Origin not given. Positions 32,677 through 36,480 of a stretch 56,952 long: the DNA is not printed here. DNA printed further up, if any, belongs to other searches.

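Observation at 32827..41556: Four-gene, co-directional cassette (last three genes translationally coupled): PLD-SNF2 helicase, MmeI-like N6A methyltransferase, ABC ATPase, DUF4276. Candidate composite defence system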

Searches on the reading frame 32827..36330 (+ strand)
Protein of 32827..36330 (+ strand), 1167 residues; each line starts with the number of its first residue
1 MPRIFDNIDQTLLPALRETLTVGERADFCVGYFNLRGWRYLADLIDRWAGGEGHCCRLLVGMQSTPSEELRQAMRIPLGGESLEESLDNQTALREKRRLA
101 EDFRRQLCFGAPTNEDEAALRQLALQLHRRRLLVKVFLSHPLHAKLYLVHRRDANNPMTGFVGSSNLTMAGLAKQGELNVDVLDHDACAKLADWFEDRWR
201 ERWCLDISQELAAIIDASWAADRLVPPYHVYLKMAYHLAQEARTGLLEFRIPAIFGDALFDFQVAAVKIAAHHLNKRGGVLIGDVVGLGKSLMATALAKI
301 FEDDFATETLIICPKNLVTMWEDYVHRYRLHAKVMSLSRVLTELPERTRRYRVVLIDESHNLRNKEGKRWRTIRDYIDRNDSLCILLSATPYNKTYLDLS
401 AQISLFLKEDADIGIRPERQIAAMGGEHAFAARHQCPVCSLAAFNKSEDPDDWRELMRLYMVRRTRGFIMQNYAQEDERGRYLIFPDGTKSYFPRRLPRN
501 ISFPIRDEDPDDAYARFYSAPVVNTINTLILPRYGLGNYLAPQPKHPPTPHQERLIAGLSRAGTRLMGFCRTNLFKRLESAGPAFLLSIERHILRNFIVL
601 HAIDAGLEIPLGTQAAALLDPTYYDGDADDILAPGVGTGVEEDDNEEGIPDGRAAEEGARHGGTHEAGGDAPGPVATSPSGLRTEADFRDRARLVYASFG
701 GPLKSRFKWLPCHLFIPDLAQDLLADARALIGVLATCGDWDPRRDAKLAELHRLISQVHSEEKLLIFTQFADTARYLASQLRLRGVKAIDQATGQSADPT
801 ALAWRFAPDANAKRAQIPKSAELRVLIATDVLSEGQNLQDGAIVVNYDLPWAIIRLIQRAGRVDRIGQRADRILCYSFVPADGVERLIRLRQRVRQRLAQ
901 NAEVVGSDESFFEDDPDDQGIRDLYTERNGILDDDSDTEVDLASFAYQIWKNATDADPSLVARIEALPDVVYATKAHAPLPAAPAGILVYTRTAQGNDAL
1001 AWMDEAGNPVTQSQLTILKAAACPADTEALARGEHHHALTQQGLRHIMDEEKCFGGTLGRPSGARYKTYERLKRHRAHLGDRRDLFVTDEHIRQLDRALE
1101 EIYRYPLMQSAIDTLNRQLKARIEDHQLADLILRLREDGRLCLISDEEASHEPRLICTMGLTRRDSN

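Call 3: search_protein_families(library=pfam, proteins=[window:32827-36330:+], max_evalue=0.01)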
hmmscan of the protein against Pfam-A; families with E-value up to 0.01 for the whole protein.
window:32827-36330:+ (1167 aa): 6 families
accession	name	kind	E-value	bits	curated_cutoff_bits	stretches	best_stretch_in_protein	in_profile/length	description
PF00271.37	Helicase_C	-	3.3e-14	53.5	23.5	1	747-867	2-110/110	Helicase conserved C-terminal domain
PF00176.29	SNF2-rel_dom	-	5.3e-11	42.6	24.9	2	263-329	2-74/290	SNF2-related domain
PF13091.12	PLDc_2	-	9.7e-09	35.6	27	1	26-199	12-132/132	PLD-like domain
PF04851.21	ResIII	-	8.6e-07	29.4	22.5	1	343-392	118-163/164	Type III restriction enzyme, res subunit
PF09565.16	RE_NgoFVII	-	4.2e-06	26.6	23.8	1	134-197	85-147/162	NgoFVII restriction endonuclease N-terminal PLD domain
PF13401.12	AAA_22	-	0.00028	21.7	27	1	276-392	5-125/130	AAA domain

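Call 4: search_protein_families(library=padloc, proteins=[window:32827-36330:+], max_evalue=0.01)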
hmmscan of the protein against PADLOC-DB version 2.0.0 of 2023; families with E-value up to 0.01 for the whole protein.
window:32827-36330:+ (1167 aa): 42 families (the best 25 are shown)
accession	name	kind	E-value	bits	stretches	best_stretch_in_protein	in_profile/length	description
PDLC01075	C3a139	-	2.8e-44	149.7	2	744-904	597-764/948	HKD+Snf2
PDLC02623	DrmD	-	1.6e-35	120.2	2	743-906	508-661/1040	DrmD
PDLC02621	DrmD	-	1.6e-26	90.9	1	740-884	494-641/1040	DrmD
PDLC02500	BrxHI|BrxHII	-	6.4e-25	85.8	1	741-909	459-613/933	BrxHI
PDLC02193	PLD_Helicase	-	7.6e-21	72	2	760-915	690-844/905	-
PDLC02619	DrmD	-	3.9e-20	69.6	2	761-873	413-540/872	DrmD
PDLC00659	HmaA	-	8e-19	65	1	756-869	507-613/1176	SNF2 helicase / DEAD-box helicase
PDLC02840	DpdE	-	2.5e-17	60.5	2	730-880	527-667/1091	DpdE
PDLC02843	DpdE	-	4.6e-17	59.2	2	744-866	550-663/1091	DpdE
PDLC02633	DrmD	-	7.2e-16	55.3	1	760-881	525-643/839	DrmD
PDLC02504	BrxHI|BrxHII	-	1.4e-14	51.1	1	745-906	465-625/971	BrxHII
PDLC02572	DrmA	-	1.3e-13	47.8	1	760-881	518-636/1043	DrmA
PDLC02625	DrmD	-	3.9e-13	46.8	1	756-909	262-414/792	DrmD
PDLC02632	DrmD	-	7.7e-13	45.8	1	815-883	572-641/662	DrmD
PDLC02853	DpdE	-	1.3e-12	44.6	1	744-875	468-607/985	DpdE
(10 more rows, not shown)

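Call 5: search_protein_families(library=ncbifam, proteins=[window:32827-36330:+], max_evalue=0.01)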
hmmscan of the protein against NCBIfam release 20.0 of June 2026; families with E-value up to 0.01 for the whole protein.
window:32827-36330:+ (1167 aa): 21 families
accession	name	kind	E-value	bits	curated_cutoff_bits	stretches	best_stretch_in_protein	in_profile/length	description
NF042964.1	phospholipD_antiphage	equivalog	1.1e-36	126.5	1100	2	743-915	664-836/895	phospholipase D-like domain-containing anti-phage protein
NF038317.1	DISARM_DrmD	equivalog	1.1e-34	120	610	1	741-908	480-653/1021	DISARM system SNF2-like helicase DrmD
NF041062.1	DpdE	equivalog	1.3e-25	89.6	500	2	691-883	474-658/1048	protein DpdE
NF038318.1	DISARM_DrmD_b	equivalog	8.4e-20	70.5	950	2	761-873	410-537/868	DISARM system SNF2-like helicase DrmD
NF003426.0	PRK04914.1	equivalog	2.3e-12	46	576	1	744-871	478-596/959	RNA polymerase-associated protein RapA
NF053711.1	RNA_heli_RhlE1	exception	7.1e-11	41.5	750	1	750-903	233-372/434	RNA helicase RhlE1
NF010337.0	PRK13766.1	equivalog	1.7e-09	36.4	610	1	746-866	348-468/781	Hef nuclease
NF058637.1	helic_SCO1167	equivalog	2.8e-08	32.3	1200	1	744-914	761-919/932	SCO1167/SCO6262 family helicase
NF053710.1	RNA_heli_RhlE2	exception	1e-07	30.7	925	1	747-914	236-387/635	RNA helicase RhlE2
NF008394.0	PRK11192.1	equivalog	6.3e-07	28.6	507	1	746-897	233-369/441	ATP-dependent RNA helicase SrmB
NF007882.0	PRK10590.1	equivalog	1.4e-06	27.6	743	1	753-870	238-343/456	ATP-dependent RNA helicase RhlE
NF053631.1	RNA_helic_CshA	equivalog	1.1e-05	24.5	646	1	819-902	284-364/434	degradosome RNA helicase CshA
NF053675.1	pilus_reg_Snf2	equivalog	2e-05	22.9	1100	0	258-334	584-659/1029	pilus expression-regulating Snf2 family helicase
NF008642.0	PRK11634.1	equivalog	3.9e-05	22.2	989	1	819-876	292-348/628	DEAD/DEAH family ATP-dependent RNA helicase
NF008744.0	PRK11776.1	equivalog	4e-05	22.3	524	1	822-900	292-367/460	ATP-dependent RNA helicase DbpA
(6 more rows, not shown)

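Call 14: find_homologous_proteins(query=window:32827-36330:+, max_evalue=1e-10)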
Query window:32827-36330:+ (1167 aa): 8000 proteins with E <= 1e-10 among 8000 candidates; the best 120 are listed.
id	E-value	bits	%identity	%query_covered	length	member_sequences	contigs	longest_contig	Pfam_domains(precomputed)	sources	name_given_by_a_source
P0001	0.0e+0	2688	100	100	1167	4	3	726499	PF00176.30,PF13091.13,PF00271.38,PF04851.22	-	-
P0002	0.0e+0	2488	93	100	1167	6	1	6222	PF00270.36,PF00176.30,PF13091.13,PF09565.17,PF00271.38,PF04851.22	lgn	-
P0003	0.0e+0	2254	84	99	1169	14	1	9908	PF00176.30,PF13091.13,PF00271.38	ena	-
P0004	0.0e+0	2244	83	99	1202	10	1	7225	PF00176.30,PF13091.13,PF00271.38,PF04851.22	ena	-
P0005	0.0e+0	2230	84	99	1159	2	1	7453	PF00176.30,PF13091.13,PF00271.38,PF04851.22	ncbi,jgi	jgi:hypothetical protein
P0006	0.0e+0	2104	80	99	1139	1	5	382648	PF00176.30,PF13091.13,PF00271.38,PF04851.22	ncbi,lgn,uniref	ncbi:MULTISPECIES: helicase-related protein [unclassified Thiocapsa]|uniref:helicase-related protein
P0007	0.0e+0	2103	80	99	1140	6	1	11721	PF00270.36,PF00176.30,PF13091.13,PF00271.38,PF04851.22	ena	-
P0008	0.0e+0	2085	79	100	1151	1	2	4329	PF00270.36,PF00176.30,PF13091.13,PF00271.38,PF04851.22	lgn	-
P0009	0.0e+0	2035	77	100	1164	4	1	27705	PF00176.30,PF13091.13,PF09565.17,PF00271.38,PF04851.22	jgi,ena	jgi:hypothetical protein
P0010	0.0e+0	2021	76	99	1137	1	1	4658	PF00176.30,PF13091.13,PF00271.38,PF04851.22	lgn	-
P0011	0.0e+0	2011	77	100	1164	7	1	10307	PF00176.30,PF13091.13,PF00271.38,PF04851.22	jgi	jgi:hypothetical protein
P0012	0.0e+0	2011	77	99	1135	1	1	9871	PF00270.36,PF00176.30,PF13091.13,PF00271.38,PF04851.22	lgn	-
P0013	0.0e+0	1987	74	100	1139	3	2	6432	PF00176.30,PF13091.13,PF09565.17,PF00271.38,PF04851.22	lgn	-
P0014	0.0e+0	1987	75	100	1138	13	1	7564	PF00176.30,PF13091.13,PF00271.38,PF04851.22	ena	-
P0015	0.0e+0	1979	75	99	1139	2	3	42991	PF00176.30,PF13091.13,PF00271.38,PF04851.22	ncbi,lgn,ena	-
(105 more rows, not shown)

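Call 15: find_related_loci(query=window:32827-36330:+, collection=genome_contigs, flank=10000)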
Query window:32827-36330:+ (1167 aa) in genome_contigs; peptide patterns used: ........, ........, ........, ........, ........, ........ (x = any residue, [..] = any of these).
600 stretches matched a pattern (row limit reached: there are more); 588 encode a relative of the query (tblastn E <= 1e-3); the best 80 are kept; 80 distinct loci.
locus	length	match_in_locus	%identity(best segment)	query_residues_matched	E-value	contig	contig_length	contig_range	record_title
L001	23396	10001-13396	73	1-1163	0e+0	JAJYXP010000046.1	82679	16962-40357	MAG: Proteobacteria bacterium isolate FK3.bin53 NODE_467_length_82679_cov_29.786728, whole genome shotgun sequence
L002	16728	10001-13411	73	1-1162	0e+0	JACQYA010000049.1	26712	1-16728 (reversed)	MAG: Betaproteobacteria bacterium isolate NC_groundwater_1529_Pr4_S-0.65um_63_14 SR1-18-Sp65_coassembly_scaffold_64194,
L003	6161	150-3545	72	1-1161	0e+0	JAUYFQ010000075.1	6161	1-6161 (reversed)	MAG: Sulfuricellaceae bacterium isolate C21_metabat.bin.21_sub C21_k141_184974, whole genome shotgun sequence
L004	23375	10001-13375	72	1-1161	0e+0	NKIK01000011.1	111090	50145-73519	MAG: Burkholderiales bacterium PBB3 NODE_267, whole genome shotgun sequence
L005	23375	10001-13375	72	1-1161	0e+0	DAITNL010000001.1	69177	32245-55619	MAG TPA_asm: Candidatus Competibacteraceae bacterium isolate CTOTU14315 NODE_1_length_69177_cov_4.556870, whole genome s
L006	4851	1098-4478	70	1-1161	0e+0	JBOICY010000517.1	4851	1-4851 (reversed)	MAG: Methylococcales bacterium isolate H1-B1_metabat2.bin.32 k127_1610550, whole genome shotgun sequence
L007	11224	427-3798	62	1-1161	0e+0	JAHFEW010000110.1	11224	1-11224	MAG: Nitrospira sp. isolate nzgw278 NODE_2521_length_11225_cov_13.296110, whole genome shotgun sequence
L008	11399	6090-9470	63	1-1161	0e+0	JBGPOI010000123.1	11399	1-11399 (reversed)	MAG: Candidatus Binatia bacterium isolate OBJ_0618_7090110_195 k141_754067_length_11399_cov_97.8071, whole genome shotgu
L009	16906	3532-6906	62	1-1163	0e+0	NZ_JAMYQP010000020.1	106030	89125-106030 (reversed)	Mesorhizobium sp. M0587 M0587_contig00020, whole genome shotgun sequence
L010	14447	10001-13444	62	1-1162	0e+0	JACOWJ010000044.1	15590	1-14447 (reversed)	MAG: Nitrospinota bacterium isolate NC_groundwater_123_Ag_B-0.1um_58_14 S3_GD2017_2_B1_scaffold_2303, whole genome shotg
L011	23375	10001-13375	61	1-1163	0e+0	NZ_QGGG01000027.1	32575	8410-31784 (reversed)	Pseudaminobacter salicylatoxidans strain DSM 6986 Ga0215683_127, whole genome shotgun sequence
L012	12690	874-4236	61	1-1162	0e+0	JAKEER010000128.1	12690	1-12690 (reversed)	MAG: Acidobacteria bacterium isolate PMV_1.51 PMV_1.51.k101_146380, whole genome shotgun sequence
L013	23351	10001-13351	62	1-1161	0e+0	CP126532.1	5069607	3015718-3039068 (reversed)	MAG: Ktedonobacterales bacterium isolate bin_006 chromosome, complete genome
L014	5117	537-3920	60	1-1166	0e+0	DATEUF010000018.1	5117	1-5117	MAG TPA_asm: Pyrinomonadaceae bacterium isolate SMAG_U8334 k141_1587003, whole genome shotgun sequence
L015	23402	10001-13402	60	1-1167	0e+0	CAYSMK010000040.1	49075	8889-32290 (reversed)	MAG TPA_asm: uncultured Geobacter sp. isolate binchicken_co269_58 genome assembly, contig: NODE_599_length_49075_cov_239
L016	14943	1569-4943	61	1-1163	0e+0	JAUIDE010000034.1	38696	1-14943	MAG: Alphaproteobacteria bacterium isolate 7_bin.58 NODE_1297_length_38696_cov_1.086857, whole genome shotgun sequence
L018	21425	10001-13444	61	1-1162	0e+0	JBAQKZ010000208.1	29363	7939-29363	MAG: Geobacteraceae bacterium isolate MFD12071_ilm_asm_bin1 k127_10767, whole genome shotgun sequence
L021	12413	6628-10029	59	1-1167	0e+0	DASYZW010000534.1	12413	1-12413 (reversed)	MAG TPA_asm: Verrucomicrobiia bacterium isolate SMAG_U6372 k141_892862, whole genome shotgun sequence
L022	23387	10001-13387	59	1-1165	0e+0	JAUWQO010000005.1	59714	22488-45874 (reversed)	MAG: Desulfobacterales bacterium isolate CSMAG_2504 CSMAG_2504_k141_76098_length_59714_cov_25.9828, whole genome shotgun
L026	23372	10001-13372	59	1-1162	0e+0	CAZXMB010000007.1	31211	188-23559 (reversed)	MAG TPA_asm: uncultured Syntrophaceae bacterium isolate SRP098346_co1_431 genome assembly, contig: NODE_1005_length_3121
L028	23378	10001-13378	59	1-1162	0e+0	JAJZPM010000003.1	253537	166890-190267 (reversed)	MAG: Nitrospirae bacterium isolate SKS1.bin124 NODE_32_length_253537_cov_5.529971, whole genome shotgun sequence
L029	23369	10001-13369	60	1-1161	0e+0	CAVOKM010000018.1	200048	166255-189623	MAG: uncultured Gammaproteobacteria bacterium isolate MFD00032.bin.3.322 genome assembly, contig: contig_65837, whole ge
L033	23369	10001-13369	58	1-1161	0e+0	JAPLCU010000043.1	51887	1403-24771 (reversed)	MAG: Armatimonadota bacterium isolate LacPavin_0920_SED3_MAG_51_14 LacPavin_0920_SED3_scaffold_2264310, whole genome sho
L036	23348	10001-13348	59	1-1162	0e+0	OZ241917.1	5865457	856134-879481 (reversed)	MAG: Candidatus Latescibacterota bacterium isolate 5e8d6608-c5e3-4027-8d72-793febe4c990 genome assembly, chromosome: 1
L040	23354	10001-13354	60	1-1165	0e+0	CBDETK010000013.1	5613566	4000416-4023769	MAG: Candidatus Latescibacterota bacterium isolate f082a9f0-9724-465d-94e5-cd8c9e52f731 genome assembly, contig: contig_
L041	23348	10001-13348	60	1-1165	0e+0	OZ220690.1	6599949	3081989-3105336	MAG: Candidatus Latescibacterota bacterium isolate 4544edd8-ea3d-4877-aa30-594cc490bc13 genome assembly, chromosome: 1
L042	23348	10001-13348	58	1-1161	0e+0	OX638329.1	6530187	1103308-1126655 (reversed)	MAG: uncultured Latescibacteria bacterium isolate 03e23b1f-02ed-4bf0-8d8f-a367d3d93791 genome assembly, chromosome: 1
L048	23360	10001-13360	58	1-1167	0e+0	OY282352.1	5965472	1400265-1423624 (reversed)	MAG: uncultured Latescibacteria bacterium genome assembly, chromosome: 1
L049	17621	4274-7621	59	1-1161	0e+0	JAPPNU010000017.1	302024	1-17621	MAG: Gemmatimonadota bacterium isolate RHO3_bin_7 NODE_35_length_302024_cov_37.581480, whole genome shotgun sequence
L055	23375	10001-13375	58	1-1165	0e+0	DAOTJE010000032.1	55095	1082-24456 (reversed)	MAG TPA_asm: Sedimentisphaerales bacterium isolate AMR_MDS_3007 NODE_683_length_55095_cov_40.759121, whole genome shotgu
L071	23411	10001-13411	57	1-1161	0e+0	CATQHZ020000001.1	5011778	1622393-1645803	MAG: uncultured Poribacteria bacterium isolate a66633a9-cb3d-447c-bfc4-106491c4b11e genome assembly, contig: contig_1, w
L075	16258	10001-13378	57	1-1167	0e+0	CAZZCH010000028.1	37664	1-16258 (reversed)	MAG TPA_asm: uncultured Eubacteriales bacterium isolate SRP178699_co1_153 genome assembly, contig: NODE_1047_length_3766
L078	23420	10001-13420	59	1-1162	0e+0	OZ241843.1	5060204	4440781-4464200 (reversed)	MAG: Vicinamibacterales bacterium isolate d728d8a6-ce75-4a6f-b799-faf650d2db42 genome assembly, chromosome: 1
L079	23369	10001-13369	60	1-1161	0e+0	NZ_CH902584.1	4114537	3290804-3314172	Roseovarius sp. 217 1099463000297, whole genome shotgun sequence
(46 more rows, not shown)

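Call 33: search_solved_structures(query=window:32827-36330:+, max_evalue=0.001)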
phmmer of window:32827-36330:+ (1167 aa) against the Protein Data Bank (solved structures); distinct sequences matched with E-value up to 0.001: 47.
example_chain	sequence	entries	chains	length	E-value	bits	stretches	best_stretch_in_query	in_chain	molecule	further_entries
8so8_A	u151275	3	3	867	1.8e-06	29.2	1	732-874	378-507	RNA polymerase-associated protein RapA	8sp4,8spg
6jyl_K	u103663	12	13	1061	1.9e-06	29.1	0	747-901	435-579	ISWI chromatin-remodeling complex ATPase ISW1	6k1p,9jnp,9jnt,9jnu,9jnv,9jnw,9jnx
7x3t_V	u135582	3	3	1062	1.9e-06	29.1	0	747-901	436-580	ISWI chromatin-remodeling complex ATPase ISW1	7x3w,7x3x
6iro_L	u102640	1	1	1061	2e-06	29.1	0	747-901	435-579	ISWI chromatin-remodeling complex ATPase ISW1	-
8he5_O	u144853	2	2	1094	2e-06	29.1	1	248-344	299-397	DNA repair protein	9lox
6bog_A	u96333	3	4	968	2.4e-06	28.8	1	732-874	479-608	RNA polymerase-associated protein RapA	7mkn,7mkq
9lj2_K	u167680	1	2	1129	2.5e-06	28.8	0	747-901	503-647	ISWI chromatin-remodeling complex ATPase ISW1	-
4s20_K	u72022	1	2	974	2.5e-06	28.8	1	732-874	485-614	RNA polymerase-associated protein RapA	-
7m8e_F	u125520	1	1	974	2.5e-06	28.8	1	732-874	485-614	RNA polymerase-associated protein RapA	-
5jxr_A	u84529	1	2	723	3.5e-06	28.3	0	747-899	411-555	Chromatin-remodeling complex ATPase-like protein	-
6ftx_W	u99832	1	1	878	3.8e-06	28.2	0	747-909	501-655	Chromatin-remodeling ATPase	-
8kca_A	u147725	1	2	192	5.6e-06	27.6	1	813-905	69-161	Probable ATP-dependent RNA helicase DDX53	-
1z63_A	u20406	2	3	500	7e-06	27.3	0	273-376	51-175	Helicase of the snf2/rad54 family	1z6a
3mwy_W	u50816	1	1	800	1.1e-05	26.6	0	747-896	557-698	Chromo domain-containing protein 1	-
8t0l_F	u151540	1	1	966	1.1e-05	26.6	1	732-874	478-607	RNA polymerase-associated protein RapA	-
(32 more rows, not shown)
